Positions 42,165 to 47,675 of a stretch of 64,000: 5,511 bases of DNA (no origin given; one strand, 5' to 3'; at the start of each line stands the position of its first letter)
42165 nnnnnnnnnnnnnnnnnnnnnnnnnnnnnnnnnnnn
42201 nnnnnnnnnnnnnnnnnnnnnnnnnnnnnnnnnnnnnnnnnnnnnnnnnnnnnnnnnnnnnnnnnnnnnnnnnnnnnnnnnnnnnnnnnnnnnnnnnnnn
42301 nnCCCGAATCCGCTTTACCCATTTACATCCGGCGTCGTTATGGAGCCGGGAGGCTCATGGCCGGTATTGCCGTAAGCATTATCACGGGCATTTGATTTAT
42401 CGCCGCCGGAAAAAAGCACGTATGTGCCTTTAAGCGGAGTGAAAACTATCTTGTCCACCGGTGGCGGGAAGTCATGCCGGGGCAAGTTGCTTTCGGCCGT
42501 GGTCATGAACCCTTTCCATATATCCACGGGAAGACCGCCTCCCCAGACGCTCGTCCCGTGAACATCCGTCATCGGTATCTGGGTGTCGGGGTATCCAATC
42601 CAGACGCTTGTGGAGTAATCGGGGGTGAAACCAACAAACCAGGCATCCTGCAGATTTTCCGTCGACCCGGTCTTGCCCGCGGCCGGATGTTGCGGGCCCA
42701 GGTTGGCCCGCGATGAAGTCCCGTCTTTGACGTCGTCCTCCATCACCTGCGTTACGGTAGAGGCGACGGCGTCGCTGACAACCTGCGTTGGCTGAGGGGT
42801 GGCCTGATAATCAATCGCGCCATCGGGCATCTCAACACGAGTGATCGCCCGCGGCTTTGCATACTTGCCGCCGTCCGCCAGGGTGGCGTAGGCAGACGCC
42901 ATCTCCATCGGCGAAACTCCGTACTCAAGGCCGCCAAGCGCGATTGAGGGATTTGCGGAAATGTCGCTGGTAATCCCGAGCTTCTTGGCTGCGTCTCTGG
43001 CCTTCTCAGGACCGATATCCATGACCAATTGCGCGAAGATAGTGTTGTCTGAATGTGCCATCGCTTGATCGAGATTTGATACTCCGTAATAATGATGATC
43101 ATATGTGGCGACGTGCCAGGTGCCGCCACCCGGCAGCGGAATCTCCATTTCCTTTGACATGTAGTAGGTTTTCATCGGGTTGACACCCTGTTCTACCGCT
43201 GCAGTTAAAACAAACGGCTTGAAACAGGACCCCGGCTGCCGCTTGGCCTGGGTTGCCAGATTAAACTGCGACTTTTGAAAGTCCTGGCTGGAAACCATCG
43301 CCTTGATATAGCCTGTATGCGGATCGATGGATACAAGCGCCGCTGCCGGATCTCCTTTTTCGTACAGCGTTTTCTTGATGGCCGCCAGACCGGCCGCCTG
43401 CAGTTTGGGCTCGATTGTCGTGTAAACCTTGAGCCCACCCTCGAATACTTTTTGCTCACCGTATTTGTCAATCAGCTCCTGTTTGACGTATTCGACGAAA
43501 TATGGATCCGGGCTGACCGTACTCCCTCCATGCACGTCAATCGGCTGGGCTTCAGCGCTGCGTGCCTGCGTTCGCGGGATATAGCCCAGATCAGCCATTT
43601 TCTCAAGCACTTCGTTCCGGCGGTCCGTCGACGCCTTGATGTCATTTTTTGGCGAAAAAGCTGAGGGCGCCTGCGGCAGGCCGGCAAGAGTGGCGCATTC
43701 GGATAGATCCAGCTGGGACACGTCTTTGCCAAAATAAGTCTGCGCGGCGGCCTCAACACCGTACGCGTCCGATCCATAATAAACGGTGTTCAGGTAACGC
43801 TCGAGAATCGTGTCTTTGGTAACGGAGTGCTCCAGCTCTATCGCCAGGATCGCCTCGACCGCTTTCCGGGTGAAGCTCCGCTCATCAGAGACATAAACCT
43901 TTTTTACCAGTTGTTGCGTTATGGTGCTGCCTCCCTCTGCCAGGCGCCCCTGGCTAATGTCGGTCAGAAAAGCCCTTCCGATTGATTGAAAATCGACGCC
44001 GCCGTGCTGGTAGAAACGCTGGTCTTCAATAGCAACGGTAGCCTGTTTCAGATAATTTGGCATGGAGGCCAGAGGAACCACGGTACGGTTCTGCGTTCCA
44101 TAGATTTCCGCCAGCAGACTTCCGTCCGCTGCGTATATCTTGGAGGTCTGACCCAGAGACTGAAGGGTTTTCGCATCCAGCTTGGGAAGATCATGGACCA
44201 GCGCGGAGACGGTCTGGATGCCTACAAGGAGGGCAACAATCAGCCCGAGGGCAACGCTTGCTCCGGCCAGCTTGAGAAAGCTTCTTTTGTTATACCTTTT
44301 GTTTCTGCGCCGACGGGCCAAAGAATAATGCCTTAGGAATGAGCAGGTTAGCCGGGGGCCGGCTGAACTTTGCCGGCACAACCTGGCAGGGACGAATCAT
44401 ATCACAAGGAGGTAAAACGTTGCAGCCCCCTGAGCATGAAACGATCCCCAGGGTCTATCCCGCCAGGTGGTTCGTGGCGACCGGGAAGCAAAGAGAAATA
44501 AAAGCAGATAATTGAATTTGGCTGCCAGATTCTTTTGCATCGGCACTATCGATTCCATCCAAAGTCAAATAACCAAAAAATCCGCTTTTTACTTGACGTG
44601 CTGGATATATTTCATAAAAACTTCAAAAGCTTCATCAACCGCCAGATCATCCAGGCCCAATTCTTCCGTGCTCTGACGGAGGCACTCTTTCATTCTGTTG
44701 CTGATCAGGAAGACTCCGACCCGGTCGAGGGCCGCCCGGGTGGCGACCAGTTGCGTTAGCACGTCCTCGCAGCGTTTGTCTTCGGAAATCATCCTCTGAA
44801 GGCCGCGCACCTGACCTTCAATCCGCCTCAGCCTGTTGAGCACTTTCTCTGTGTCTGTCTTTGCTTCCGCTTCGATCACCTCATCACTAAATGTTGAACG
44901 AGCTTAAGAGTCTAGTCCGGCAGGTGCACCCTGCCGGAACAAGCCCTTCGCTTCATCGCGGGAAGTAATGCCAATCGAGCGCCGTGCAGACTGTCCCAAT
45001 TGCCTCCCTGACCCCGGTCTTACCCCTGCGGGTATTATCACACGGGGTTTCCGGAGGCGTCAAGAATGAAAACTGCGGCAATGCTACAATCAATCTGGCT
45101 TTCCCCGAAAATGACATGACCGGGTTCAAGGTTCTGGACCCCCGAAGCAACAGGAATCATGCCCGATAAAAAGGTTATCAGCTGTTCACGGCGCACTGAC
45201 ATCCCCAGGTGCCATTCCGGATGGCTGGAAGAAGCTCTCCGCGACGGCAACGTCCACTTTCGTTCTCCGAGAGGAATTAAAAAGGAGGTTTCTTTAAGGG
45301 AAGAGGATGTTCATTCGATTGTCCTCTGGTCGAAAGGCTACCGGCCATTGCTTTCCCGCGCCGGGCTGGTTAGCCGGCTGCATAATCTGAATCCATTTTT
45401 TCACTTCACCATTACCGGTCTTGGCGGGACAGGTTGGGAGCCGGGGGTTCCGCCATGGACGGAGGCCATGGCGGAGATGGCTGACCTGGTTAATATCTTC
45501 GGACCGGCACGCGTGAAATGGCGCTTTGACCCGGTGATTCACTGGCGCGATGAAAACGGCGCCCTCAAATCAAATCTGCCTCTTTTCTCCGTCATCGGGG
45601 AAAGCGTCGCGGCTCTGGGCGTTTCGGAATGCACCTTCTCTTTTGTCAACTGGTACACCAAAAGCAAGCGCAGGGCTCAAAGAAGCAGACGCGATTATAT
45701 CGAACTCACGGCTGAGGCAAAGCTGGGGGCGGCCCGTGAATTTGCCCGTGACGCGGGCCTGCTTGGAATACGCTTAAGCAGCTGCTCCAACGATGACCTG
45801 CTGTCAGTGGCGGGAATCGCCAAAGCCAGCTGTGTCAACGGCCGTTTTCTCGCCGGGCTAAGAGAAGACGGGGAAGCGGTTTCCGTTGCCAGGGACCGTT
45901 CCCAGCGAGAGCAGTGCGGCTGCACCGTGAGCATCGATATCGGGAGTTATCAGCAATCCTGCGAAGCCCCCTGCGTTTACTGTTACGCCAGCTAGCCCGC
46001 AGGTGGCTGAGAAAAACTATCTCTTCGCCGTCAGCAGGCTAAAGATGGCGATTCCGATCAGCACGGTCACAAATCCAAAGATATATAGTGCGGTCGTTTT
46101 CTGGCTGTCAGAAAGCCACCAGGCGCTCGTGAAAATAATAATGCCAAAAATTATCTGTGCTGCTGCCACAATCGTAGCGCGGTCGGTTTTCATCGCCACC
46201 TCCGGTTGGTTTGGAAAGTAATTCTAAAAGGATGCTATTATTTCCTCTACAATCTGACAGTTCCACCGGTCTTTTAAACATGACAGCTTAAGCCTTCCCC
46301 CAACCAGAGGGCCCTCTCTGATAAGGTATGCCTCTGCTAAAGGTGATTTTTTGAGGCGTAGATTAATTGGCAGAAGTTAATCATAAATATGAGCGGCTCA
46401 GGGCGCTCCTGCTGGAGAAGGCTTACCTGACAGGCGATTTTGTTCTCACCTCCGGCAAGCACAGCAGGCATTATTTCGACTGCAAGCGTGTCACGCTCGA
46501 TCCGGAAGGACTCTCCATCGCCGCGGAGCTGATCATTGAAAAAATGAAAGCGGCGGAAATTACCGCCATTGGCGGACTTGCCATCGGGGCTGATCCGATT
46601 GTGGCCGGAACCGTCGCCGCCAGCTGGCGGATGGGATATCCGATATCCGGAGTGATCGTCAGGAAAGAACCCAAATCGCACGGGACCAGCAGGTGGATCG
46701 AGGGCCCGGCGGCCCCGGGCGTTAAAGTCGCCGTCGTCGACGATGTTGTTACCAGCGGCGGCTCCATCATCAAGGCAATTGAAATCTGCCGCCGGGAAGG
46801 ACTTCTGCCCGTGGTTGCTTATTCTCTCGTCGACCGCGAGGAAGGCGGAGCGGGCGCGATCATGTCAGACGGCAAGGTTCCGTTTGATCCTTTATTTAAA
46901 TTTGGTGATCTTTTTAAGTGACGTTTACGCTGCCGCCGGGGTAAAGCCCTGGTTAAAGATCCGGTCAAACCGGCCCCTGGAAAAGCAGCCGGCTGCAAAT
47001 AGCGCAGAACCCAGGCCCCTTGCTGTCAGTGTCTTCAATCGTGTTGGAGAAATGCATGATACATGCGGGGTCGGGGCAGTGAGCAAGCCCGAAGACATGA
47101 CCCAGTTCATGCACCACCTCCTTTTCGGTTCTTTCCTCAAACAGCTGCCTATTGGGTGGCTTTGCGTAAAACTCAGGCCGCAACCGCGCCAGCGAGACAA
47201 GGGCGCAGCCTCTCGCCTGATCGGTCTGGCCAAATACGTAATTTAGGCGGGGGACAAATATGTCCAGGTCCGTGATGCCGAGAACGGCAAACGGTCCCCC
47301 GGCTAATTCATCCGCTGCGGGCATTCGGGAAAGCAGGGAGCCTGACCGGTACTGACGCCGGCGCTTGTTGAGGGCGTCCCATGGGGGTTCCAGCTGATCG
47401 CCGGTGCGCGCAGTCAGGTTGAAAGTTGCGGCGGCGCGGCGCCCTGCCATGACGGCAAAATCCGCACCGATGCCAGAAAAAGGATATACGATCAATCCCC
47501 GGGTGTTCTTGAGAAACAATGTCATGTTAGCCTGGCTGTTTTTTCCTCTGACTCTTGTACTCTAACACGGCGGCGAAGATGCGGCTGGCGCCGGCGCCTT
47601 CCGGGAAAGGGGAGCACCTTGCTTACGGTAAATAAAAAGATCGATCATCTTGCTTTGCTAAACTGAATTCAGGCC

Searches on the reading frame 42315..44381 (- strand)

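Call 13: search_protein_families(library=pfam, proteins=[window:42315-44381:-])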
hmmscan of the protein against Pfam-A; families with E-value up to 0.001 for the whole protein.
window:42315-44381:- (688 aa): 2 families
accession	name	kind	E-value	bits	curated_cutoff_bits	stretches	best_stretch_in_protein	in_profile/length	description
PF00912.28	Transgly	-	7.7e-67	224.6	27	1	87-262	2-177/178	Transglycosylase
PF00905.27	Transpeptidase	-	2.6e-38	132.4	22.1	1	349-595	3-273/299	Penicillin binding protein transpeptidase domain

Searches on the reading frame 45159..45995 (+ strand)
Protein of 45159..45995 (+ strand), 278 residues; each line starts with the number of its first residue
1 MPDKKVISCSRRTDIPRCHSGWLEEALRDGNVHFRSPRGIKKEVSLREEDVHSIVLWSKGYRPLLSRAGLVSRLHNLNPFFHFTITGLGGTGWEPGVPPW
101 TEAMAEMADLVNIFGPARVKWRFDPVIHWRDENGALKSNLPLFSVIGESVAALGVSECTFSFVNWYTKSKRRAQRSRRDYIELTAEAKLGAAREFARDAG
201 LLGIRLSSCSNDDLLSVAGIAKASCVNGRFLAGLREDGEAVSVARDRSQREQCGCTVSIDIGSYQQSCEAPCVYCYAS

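Call 13: search_protein_families(library=pfam, proteins=[window:45159-45995:+])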
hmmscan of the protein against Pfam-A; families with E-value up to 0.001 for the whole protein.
window:45159-45995:+ (278 aa): 1 family
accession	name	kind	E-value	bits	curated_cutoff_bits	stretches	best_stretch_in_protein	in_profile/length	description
PF08902.16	DUF1848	-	3.1e-61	207.9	30.5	1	6-277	1-262/262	Domain of unknown function (DUF1848)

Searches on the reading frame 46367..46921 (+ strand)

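Call 13: search_protein_families(library=pfam, proteins=[window:46367-46921:+])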
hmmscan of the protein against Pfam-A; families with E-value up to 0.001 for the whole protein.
window:46367-46921:+ (184 aa): 1 family
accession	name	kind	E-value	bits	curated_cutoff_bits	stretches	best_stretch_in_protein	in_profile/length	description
PF00156.33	Pribosyltran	-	3.3e-05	23.7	26.3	1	113-160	82-129/158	Phosphoribosyl transferase domain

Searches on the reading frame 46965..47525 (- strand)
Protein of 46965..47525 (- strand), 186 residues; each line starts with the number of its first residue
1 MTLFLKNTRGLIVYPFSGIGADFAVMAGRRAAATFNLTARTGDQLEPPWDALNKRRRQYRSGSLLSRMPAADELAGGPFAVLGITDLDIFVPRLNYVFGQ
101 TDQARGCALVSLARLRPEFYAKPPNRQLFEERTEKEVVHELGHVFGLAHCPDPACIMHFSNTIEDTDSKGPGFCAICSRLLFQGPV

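Call 13: search_protein_families(library=pfam, proteins=[window:46965-47525:-])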
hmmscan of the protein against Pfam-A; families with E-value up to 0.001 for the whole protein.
window:46965-47525:- (186 aa): 2 families
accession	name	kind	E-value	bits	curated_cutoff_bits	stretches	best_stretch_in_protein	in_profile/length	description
PF07998.17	Peptidase_M54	-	4.4e-26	92.5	24.4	1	80-181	96-192/194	Peptidase family M54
PF00413.30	Peptidase_M10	-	0.00043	20.6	24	1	137-160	112-135/159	Matrixin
